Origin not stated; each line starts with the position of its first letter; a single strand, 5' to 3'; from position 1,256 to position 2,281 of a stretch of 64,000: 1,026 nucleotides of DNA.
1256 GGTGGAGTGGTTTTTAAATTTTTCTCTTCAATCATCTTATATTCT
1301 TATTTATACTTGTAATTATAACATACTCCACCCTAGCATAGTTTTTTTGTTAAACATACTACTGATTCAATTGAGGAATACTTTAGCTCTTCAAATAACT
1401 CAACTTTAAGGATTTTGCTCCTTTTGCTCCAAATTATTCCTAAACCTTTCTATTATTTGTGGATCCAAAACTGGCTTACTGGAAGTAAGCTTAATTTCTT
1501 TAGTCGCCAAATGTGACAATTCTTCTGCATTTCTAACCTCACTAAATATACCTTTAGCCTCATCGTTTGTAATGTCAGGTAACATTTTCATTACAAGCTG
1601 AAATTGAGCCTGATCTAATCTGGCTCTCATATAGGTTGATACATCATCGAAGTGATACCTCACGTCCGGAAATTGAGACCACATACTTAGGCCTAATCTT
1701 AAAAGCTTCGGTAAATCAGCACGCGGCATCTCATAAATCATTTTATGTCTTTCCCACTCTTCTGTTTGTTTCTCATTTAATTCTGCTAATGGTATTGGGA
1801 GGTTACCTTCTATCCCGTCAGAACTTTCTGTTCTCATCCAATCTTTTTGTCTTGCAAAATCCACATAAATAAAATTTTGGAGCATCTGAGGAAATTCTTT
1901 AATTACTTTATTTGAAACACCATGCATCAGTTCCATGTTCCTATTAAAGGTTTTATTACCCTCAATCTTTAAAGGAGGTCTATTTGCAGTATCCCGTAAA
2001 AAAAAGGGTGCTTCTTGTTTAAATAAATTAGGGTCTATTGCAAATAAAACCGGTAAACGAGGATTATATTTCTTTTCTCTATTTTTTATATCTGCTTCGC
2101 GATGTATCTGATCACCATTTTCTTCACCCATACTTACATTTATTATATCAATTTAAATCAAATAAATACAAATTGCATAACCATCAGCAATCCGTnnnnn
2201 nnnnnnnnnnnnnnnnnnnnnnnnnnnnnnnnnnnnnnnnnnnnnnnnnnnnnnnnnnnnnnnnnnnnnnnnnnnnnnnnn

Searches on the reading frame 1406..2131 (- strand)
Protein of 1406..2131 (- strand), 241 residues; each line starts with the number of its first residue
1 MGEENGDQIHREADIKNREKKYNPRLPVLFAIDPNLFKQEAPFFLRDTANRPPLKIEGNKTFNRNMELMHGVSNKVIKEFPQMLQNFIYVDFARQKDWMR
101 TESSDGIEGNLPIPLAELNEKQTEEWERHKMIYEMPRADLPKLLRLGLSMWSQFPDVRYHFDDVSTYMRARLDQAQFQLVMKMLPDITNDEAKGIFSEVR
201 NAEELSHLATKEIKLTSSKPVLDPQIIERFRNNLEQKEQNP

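Call 3: search_protein_families(library=pfam, proteins=[window:1406-2131:-], max_evalue=1)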
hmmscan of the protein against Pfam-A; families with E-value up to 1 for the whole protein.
window:1406-2131:- (241 aa): 0 families

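Call 4: search_protein_families(library=ncbifam, proteins=[window:1406-2131:-], max_evalue=1)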
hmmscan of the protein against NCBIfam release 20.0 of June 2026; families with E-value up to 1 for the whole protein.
window:1406-2131:- (241 aa): 1 family
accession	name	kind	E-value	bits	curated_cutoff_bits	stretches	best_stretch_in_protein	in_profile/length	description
TIGR01766.2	TIGR01766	domain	0.12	12.9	32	0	157-184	35-62/82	IS200/IS605 family accessory protein TnpB-related protein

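Call 5: search_protein_families(library=padloc, proteins=[window:1406-2131:-], max_evalue=1)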
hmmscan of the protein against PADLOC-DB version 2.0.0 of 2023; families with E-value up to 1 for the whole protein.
window:1406-2131:- (241 aa): 0 families

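Call 8: search_solved_structures(query=window:1406-2131:-, max_evalue=10)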
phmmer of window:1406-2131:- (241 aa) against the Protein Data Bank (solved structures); distinct sequences matched with E-value up to 10: 2.
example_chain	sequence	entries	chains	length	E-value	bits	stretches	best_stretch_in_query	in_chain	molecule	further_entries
5oea_A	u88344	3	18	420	1.2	12.1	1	157-223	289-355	Large subunit terminase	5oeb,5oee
5oe8_A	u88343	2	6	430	1.2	12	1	157-223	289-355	Large subunit terminase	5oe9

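Call 22: find_homologous_proteins(query=window:1406-2131:-, max_evalue=0.001)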
Query window:1406-2131:- (241 aa): 1 proteins with E <= 0.001 among 237 candidates.
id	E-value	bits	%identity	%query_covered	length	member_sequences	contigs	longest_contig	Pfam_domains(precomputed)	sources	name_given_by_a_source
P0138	1.3e-157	541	100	100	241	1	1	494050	-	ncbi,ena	-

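Call 43: predict_structure(protein=window:1406-2131:-)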
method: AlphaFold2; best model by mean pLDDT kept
length: 241 residues; sequences in the alignment: 1
mean_pLDDT: 36.9   pTM: 0.22
mean pLDDT of the five models: 36.9, 36.2, 36.2, 35.6, 33.8
residues with pLDDT >= 90: 0; 70-90: 0; 50-70: 25; < 50: 216
segments of 3 or more residues with pLDDT < 50: 1-6, 8-180, 182-191, 196-204, 210-222
pLDDT, mean of each block of 10 residues (from residue 1): 42 33 26 28 27 29 35 35 33 26 24 32 34 33 44 34 37 43 48 48 49 38 53 52 35
secondary structure, 60 per line:
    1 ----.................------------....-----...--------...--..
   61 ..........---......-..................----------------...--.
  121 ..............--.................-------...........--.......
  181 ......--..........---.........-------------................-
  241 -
elements in order: H5-21 H34-37 E43-45 E54-56 H59-70 H74-79 H81-98 H120-134 H137-153 H161-171 H174-186 H189-198 H202-210 H224-239

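Call 50: search_protein_representatives(protein=window:1406-2131:-)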
Query: 241 residues. Proteins with E-value up to 0.001 (for the whole library): 24; up to 1e-10: 11; up to 1e-30: 1. The best 24 are listed.
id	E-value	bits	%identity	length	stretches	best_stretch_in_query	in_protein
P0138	4.0e-158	540.5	100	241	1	1-241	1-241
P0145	1.4e-17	80.6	32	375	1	17-206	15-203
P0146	3.1e-16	76.2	32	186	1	32-213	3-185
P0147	1.9e-15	73.7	53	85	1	150-228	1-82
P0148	1.3e-14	70.9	30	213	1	18-205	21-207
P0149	4.5e-14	69.1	30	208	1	19-209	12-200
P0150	6.3e-14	68.6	30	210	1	17-206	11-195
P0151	1.6e-13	67.3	27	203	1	13-205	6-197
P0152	2.3e-12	63.5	27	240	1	20-214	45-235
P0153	2.3e-12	63.5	32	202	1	12-198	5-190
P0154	2.8e-11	60.0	28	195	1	21-213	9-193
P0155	1.4e-10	57.7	43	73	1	66-137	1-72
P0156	2.2e-10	57.1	29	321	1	12-209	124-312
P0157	2.3e-10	57.0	24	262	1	28-216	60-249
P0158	6.5e-10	55.5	27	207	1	18-203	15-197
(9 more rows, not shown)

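Call 53: search_solved_structures(query=A2, max_evalue=10)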
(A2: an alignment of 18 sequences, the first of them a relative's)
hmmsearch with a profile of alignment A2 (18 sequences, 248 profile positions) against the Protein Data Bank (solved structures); distinct sequences matched with E-value up to 10: 4.
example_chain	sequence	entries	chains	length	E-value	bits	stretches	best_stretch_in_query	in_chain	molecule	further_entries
6iws_A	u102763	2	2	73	0.037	16.3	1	188-231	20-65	DnaJ homolog subfamily A member 3, mitochondrial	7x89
2dn9_A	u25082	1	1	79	0.045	16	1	188-231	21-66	DnaJ homolog subfamily A member 3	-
2cpj_A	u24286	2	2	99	0.48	12.7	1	192-225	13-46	Non-POU domain-containing octamer-binding protein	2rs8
3hbf_A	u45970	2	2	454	1.2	11.3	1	85-123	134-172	Flavonoid 3-O-glucosyltransferase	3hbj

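Call 54: search_protein_families(library=pfam, alignment_id=A2, max_evalue=0.1)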
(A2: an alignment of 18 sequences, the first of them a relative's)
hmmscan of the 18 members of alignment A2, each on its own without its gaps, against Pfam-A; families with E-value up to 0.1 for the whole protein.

A. member 1, P0138 (241 aa): 0 families

B. families by the number of members that match (of 18 scanned): 2 families
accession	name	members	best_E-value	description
PF15931.10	DUF4747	1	0.043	Domain of unknown function (DUF4747)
PF06399.18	GFRP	1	0.071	GTP cyclohydrolase I feedback regulatory protein (GFRP)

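Call 58: find_encoding_contigs(protein=P0149, flank=8000, max_places=3)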
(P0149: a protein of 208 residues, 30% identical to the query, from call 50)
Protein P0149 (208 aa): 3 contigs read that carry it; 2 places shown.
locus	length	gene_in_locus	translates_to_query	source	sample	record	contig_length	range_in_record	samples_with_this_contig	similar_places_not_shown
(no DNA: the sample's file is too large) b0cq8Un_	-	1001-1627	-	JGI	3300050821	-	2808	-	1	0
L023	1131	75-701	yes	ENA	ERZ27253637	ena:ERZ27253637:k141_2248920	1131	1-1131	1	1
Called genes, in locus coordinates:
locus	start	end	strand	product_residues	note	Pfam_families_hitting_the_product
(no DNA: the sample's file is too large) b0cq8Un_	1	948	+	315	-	?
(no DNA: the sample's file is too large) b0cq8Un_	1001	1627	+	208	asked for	-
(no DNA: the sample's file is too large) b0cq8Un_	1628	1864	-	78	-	PF18903:DUF5659 (weak)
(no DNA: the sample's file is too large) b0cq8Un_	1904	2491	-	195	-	-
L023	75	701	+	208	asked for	-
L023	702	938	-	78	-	PF18903:DUF5659 (weak)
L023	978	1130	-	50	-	?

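Call 60: find_encoding_contigs(protein=P0148, flank=8000, max_places=3)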
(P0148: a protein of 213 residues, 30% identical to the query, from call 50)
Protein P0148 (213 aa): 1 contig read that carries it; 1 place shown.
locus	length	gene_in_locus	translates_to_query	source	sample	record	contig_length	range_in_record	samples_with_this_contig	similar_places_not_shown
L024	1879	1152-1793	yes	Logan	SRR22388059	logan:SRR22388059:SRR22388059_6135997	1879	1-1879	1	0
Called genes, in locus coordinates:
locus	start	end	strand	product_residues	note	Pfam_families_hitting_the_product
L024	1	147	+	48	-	?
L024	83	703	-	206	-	PF00872:Transposase_mut (weak)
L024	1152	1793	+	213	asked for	-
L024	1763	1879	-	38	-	?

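Call 61: find_encoding_contigs(protein=P0145, flank=8000, max_places=3)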
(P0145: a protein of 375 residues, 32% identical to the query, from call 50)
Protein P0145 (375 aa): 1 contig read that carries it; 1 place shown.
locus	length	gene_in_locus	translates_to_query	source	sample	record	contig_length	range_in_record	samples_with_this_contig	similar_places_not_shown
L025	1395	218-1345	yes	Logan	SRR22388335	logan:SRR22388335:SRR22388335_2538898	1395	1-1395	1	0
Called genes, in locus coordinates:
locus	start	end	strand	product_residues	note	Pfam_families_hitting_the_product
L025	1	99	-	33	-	?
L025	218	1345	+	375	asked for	-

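Call 89: search_protein_families(library=phrogs, proteins=[window:1406-2131:-], max_evalue=0.01)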
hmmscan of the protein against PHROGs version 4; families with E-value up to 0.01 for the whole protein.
window:1406-2131:- (241 aa): 0 families
